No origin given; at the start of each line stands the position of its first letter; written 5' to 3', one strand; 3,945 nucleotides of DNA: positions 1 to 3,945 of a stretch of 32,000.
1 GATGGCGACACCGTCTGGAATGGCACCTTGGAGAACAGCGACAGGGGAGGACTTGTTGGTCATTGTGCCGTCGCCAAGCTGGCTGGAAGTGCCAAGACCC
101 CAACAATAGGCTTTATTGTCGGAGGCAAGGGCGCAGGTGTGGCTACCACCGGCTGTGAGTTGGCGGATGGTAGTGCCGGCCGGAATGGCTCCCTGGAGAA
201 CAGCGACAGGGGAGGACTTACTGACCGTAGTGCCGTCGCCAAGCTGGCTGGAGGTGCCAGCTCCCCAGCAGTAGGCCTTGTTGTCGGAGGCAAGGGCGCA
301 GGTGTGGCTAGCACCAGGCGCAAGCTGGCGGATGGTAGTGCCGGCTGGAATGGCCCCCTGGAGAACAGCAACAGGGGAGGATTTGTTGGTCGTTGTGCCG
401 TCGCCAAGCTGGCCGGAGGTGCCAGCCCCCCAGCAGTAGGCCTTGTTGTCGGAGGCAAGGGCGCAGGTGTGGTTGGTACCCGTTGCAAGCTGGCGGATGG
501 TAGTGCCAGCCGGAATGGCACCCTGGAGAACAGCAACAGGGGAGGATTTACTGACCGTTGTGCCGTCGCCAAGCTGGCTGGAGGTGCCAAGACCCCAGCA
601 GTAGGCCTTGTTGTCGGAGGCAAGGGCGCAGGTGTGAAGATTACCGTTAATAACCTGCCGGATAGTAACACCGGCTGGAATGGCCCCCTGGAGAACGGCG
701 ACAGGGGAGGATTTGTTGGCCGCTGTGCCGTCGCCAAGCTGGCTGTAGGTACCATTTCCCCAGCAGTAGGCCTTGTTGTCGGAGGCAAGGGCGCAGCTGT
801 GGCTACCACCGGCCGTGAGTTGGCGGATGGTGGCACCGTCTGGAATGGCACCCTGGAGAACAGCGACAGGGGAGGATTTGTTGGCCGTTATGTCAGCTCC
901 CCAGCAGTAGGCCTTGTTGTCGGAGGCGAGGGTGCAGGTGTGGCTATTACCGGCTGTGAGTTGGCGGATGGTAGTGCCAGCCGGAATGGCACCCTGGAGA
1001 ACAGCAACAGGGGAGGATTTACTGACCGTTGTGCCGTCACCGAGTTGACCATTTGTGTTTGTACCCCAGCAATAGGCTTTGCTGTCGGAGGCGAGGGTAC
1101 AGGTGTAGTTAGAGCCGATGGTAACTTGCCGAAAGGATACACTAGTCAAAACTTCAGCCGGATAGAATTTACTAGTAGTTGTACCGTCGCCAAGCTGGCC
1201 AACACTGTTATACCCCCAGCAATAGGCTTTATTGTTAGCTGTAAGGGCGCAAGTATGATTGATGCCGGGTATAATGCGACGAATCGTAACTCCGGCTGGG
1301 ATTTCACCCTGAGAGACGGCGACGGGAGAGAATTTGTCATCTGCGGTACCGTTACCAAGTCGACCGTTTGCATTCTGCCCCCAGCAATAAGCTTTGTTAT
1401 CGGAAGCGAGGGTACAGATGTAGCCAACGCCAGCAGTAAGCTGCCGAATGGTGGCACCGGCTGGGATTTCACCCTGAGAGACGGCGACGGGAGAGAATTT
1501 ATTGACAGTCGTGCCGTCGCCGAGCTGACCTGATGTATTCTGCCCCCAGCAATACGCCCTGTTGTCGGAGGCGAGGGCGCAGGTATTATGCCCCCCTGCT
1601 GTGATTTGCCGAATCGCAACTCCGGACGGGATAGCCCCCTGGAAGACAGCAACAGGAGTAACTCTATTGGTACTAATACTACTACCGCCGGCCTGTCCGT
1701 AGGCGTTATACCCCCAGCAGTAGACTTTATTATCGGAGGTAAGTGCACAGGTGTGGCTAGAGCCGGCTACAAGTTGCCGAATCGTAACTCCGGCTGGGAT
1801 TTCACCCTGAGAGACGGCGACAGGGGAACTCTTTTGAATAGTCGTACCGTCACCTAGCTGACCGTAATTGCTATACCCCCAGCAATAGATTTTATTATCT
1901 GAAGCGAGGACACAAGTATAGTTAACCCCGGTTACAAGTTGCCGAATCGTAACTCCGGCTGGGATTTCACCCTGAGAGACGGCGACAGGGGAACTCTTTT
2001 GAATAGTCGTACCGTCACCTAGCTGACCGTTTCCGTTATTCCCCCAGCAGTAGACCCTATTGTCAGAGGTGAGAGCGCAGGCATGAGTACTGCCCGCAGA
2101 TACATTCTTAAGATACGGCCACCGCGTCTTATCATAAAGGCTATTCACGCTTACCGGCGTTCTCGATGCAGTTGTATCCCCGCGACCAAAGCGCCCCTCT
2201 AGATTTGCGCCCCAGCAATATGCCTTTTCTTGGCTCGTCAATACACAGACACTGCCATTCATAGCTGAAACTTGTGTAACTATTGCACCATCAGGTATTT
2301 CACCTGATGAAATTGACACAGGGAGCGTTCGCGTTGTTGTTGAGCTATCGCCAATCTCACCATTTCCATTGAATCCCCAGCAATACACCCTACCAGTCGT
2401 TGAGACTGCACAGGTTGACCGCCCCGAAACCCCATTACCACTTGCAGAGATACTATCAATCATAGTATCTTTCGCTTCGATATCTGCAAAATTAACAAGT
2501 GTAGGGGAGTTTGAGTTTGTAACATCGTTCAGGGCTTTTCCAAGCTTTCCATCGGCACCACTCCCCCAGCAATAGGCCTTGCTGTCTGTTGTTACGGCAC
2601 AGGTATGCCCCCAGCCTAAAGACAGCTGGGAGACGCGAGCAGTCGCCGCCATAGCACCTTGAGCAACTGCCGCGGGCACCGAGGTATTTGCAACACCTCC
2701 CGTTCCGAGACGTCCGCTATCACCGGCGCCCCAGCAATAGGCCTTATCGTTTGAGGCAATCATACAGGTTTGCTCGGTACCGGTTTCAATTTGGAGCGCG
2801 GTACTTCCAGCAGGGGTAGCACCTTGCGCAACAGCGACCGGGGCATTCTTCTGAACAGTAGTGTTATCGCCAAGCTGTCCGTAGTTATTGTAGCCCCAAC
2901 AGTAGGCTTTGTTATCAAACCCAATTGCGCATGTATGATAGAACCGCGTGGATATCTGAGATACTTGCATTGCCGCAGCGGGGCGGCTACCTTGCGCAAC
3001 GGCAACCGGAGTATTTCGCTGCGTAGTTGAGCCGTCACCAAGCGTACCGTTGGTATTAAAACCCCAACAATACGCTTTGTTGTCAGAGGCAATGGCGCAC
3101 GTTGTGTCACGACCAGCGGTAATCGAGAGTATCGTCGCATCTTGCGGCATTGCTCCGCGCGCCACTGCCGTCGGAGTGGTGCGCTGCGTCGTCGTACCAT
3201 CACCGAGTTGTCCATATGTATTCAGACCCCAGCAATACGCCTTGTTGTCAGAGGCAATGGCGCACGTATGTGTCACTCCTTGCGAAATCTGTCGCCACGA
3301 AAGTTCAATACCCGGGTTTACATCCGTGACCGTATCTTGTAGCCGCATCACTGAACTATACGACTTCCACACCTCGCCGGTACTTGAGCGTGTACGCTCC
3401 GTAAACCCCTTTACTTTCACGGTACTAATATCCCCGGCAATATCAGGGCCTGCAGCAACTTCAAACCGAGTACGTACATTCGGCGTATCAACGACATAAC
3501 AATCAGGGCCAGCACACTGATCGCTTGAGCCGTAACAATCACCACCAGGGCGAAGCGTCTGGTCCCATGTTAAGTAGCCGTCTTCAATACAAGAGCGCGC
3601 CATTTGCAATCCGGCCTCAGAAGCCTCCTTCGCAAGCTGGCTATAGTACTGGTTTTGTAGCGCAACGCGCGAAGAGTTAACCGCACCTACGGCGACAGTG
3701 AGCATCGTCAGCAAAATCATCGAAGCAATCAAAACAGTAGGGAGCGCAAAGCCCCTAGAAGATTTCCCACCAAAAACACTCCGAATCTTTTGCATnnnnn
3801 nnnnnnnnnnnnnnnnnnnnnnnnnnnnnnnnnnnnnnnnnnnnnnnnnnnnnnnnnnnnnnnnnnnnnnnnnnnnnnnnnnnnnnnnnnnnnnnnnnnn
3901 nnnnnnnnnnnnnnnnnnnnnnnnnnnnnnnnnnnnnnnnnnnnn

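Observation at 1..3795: Unlisted giant ORF: PilX-like minor-pilin N-terminus fused to about 20 RCC1 propeller blades (candidate pilus-borne adhesin)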

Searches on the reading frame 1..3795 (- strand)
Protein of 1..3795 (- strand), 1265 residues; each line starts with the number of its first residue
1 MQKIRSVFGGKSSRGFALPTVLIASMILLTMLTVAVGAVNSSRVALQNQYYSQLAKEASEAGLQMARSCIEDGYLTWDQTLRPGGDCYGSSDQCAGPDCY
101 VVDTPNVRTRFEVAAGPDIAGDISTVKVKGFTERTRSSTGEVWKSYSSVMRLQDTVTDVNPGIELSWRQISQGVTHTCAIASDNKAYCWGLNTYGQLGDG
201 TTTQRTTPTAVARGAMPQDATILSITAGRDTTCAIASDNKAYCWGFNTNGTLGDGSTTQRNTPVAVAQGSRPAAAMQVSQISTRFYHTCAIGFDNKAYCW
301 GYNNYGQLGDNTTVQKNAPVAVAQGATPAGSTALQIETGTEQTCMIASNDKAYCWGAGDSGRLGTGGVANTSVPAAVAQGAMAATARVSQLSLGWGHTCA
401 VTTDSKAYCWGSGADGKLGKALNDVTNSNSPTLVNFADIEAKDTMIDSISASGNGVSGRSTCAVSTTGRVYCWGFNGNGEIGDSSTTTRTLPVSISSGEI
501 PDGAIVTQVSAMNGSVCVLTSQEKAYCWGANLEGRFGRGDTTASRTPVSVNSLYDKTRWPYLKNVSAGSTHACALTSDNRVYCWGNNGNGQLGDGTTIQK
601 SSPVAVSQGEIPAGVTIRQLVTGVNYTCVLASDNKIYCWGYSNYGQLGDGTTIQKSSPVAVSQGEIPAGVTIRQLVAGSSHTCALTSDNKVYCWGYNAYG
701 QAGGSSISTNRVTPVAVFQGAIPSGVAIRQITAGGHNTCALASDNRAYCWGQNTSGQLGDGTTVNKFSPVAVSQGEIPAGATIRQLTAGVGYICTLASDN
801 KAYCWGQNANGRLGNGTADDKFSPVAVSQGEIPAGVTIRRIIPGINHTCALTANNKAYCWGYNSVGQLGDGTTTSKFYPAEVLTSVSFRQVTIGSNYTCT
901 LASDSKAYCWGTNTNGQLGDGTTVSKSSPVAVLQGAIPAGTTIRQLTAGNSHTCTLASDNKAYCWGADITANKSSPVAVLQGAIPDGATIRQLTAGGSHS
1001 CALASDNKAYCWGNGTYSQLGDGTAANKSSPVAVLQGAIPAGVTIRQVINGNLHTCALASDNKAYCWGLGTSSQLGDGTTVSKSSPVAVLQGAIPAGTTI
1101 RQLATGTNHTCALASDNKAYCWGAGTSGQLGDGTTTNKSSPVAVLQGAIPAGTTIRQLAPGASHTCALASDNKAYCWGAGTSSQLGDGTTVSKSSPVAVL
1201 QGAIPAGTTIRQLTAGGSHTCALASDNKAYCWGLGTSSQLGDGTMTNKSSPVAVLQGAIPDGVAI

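Call 4: search_protein_families(library=pfam, proteins=[window:1-3795:-], max_evalue=10)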
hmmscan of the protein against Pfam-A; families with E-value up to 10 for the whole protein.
window:1-3795:- (1265 aa): 8 families
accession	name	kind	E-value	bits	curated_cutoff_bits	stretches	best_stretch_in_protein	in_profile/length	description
PF25390.1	WD40_RLD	-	4.5e-226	750.5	150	5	505-828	32-346/363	RCC1-like domain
PF00415.24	RCC1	-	2.8e-159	518.1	21.7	19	633-685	1-50/50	Regulator of chromosome condensation (RCC1) repeat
PF13540.12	RCC1_2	-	7.7e-156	503.1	22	20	672-701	1-30/30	Regulator of chromosome condensation (RCC1) repeat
PF25384.1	Alsin_RLD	-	2.6e-41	142.7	100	13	242-340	245-340/405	Alsin RCC1-like domain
PF20044.4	DUF6446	-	1.2e-05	25.6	26.7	0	372-411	70-109/129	Family of unknown function (DUF6446)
PF13938.11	DUF4213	-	0.07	13.9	23.5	1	613-635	9-31/75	Putative heavy-metal chelation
PF20082.4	DUF6476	-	0.12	12.8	24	0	208-243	41-76/91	Family of unknown function (DUF6476)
PF10646.14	Germane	-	9.4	7.3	23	0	931-956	46-71/117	Sporulation and spore germination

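Call 5: search_protein_families(library=ncbifam, proteins=[window:1-3795:-], max_evalue=10)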
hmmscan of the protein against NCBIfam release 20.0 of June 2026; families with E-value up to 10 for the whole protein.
window:1-3795:- (1265 aa): 3 families
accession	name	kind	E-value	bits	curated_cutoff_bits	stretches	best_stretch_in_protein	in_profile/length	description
NF007660.0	PRK10332.1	equivalog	0.023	15.2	86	1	11-68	6-64/107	prepilin-type N-terminal cleavage/methylation domain-containing protein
TIGR02686.1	relax_trwC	domain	0.026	14.1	145.5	0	904-950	18-64/286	conjugative relaxase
NF038102.1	AAC_6p_III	exception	3.8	7.6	305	0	990-1076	42-128/156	tobramycin N-acetyltransferase AAC(6')-III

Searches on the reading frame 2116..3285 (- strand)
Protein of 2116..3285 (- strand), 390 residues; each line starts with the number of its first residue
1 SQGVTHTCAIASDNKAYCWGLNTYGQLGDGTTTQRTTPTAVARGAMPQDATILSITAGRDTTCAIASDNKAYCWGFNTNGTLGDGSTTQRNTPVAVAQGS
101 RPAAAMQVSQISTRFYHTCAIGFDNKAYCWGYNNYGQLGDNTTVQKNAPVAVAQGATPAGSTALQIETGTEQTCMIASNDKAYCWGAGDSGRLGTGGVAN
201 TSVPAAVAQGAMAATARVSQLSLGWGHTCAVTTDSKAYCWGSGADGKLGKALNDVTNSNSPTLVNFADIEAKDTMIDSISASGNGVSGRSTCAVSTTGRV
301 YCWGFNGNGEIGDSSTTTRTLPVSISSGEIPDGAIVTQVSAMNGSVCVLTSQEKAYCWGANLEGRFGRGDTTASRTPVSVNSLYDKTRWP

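Call 53: search_solved_structures(query=window:2116-3285:-, max_evalue=0.00001)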
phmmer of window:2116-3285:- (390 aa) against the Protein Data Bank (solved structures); distinct sequences matched with E-value up to 0.00001: 32.
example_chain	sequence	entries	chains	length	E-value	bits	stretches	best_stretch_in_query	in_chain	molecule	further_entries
4dnv_A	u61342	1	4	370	5.2e-41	144.3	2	1-249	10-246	AT5g63860/MGI19_6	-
4dnu_A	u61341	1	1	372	6.6e-41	144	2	1-249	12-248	AT5g63860/MGI19_6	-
6xzm_A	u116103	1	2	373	6.9e-41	144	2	1-249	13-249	Ultraviolet-B receptor UVR8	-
4nc4_A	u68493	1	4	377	7.1e-41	143.9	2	1-249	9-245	Ultraviolet-B receptor UVR8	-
8gqe_B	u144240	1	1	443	8.4e-41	143.7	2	1-249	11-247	Ultraviolet-B receptor UVR8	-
4d9s_A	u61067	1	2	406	1.1e-40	143.3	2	1-250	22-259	UVB-resistance protein UVR8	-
6xzl_A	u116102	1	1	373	1.6e-40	142.7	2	1-249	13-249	Ultraviolet-B receptor UVR8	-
4naa_A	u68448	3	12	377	1.7e-40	142.7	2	1-250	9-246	Ultraviolet-B receptor UVR8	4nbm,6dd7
4dnw_A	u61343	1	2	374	2.2e-40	142.3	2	1-249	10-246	AT5g63860/MGI19_6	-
7vgg_B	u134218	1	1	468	2.5e-40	142.1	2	1-250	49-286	Ultraviolet-B receptor UVR8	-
6xzn_A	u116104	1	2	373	3.9e-40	141.5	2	1-249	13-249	Ultraviolet-B receptor UVR8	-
3kci_A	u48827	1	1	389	4.1e-32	115.1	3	126-383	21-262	Probable E3 ubiquitin-protein ligase HERC2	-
4jhp_C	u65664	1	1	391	1.5e-31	113.2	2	5-264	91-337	X-linked retinitis pigmentosa GTPase regulator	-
4jhn_A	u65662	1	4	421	2.1e-31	112.7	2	5-264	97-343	X-linked retinitis pigmentosa GTPase regulator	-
4qam_A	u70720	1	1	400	2.7e-31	112.4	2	5-264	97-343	X-linked retinitis pigmentosa GTPase regulator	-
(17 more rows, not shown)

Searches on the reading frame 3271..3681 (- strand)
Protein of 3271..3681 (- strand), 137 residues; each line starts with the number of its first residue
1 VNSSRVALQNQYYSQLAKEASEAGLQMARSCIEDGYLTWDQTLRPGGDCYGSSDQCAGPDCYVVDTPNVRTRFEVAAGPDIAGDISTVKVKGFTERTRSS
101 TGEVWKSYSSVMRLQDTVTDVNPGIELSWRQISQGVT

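Call 72: predict_structure(alignment_id=A5)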
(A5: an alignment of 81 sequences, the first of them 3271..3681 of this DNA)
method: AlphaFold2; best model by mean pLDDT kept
length: 137 residues; sequences in the alignment: 81
mean_pLDDT: 86.2   pTM: 0.78
mean pLDDT of the five models: 86.2, 85.1, 83.4, 82.0, 81.7
residues with pLDDT >= 90: 82; 70-90: 34; 50-70: 20; < 50: 1
segments of 3 or more residues with pLDDT < 50: none
pLDDT, mean of each block of 10 residues (from residue 1): 91 97 94 89 92 78 94 84 70 96 96 77 66 80
secondary structure, 60 per line:
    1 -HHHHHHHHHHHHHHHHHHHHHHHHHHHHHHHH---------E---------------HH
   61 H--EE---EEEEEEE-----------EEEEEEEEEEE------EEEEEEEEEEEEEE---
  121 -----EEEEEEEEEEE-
elements in order: H2-33 E69-75 E87-97 E104-117 E126-136

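Call 74: fold_search(model_id=the predicted structure, library=pdb)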
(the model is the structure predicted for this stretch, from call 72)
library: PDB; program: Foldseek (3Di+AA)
matches with E <= 10: 376; with E <= 0.001: 0
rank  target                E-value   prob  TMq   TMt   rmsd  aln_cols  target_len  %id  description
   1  5wio_C                1.8e-01  0.08  0.20  0.19  11.4        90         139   16  TraE protein in complex with 4-(1H-pyrrol-1-yl)pyridine-2-carboxylic acid (released 2017-11-15)
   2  6iqt_D                2.3e-01  0.08  0.18  0.18   9.1        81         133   10  Crystal Structure of CagV, a VirB8 homolog of T4SS from Helicobacter pylori Strain 26695 (released 2019-11-13)
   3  5wii_D                2.4e-01  0.14  0.22  0.22   8.6        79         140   15  TraE protein in complex with 2-Chloroisonicotinic Acid (released 2017-11-15)
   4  2bhm_A                2.4e-01  0.08  0.19  0.20   6.8        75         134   16  Crystal structure of VirB8 from Brucella suis (released 2005-03-16)
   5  4o3v_A                2.6e-01  0.16  0.22  0.22   6.4        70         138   10  Crystal structure of a VirB8-like protein of type IV secretion system from Rickettsia typhi (released 2014-03-05)
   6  9j9b_C                2.6e-01  0.09  0.16  0.10  11.1        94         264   14  Substrate-engaged TIM23 complex from yeast (released 2025-09-10)
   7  1ndo_B                3.0e-01  0.08  0.22  0.18  15.4       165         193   10  NAPHTHALENE 1,2-DIOXYGENASE (released 1999-03-23)
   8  2bhm_B                3.0e-01  0.07  0.21  0.21   6.2        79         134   19  Crystal structure of VirB8 from Brucella suis (released 2005-03-16)
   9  2vf9_A                3.2e-01  0.06  0.17  0.18  11.3       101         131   14  Crystal structure of bacteriophage PRR1 (released 2008-09-23)
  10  7q1v_D                3.4e-01  0.21  0.24  0.24   6.5        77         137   17  Arches protomer (trimer of TrwG/VirB8peri) structure from the fully-assembled R388 type IV secretion system determined (released 2022-06-22)
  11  7o41_F                3.4e-01  0.21  0.24  0.20   6.5        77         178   17  Hexameric composite model of the Inner Membrane Complex (IMC) with the Arches from the fully-assembled R388 type IV se (released 2022-06-22)
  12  7o41_D                3.4e-01  0.21  0.24  0.19   6.5        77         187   17  Hexameric composite model of the Inner Membrane Complex (IMC) with the Arches from the fully-assembled R388 type IV se (released 2022-06-22)
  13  7o41_E                3.4e-01  0.21  0.24  0.19   6.5        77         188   17  Hexameric composite model of the Inner Membrane Complex (IMC) with the Arches from the fully-assembled R388 type IV se (released 2022-06-22)
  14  1na8_A                3.6e-01  0.12  0.20  0.19  16.8       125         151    9  Crystal structure of ADP-ribosylation factor binding protein GGA1 (released 2003-07-29)
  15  5wio_D                3.6e-01  0.07  0.21  0.21  10.5        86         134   14  TraE protein in complex with 4-(1H-pyrrol-1-yl)pyridine-2-carboxylic acid (released 2017-11-15)
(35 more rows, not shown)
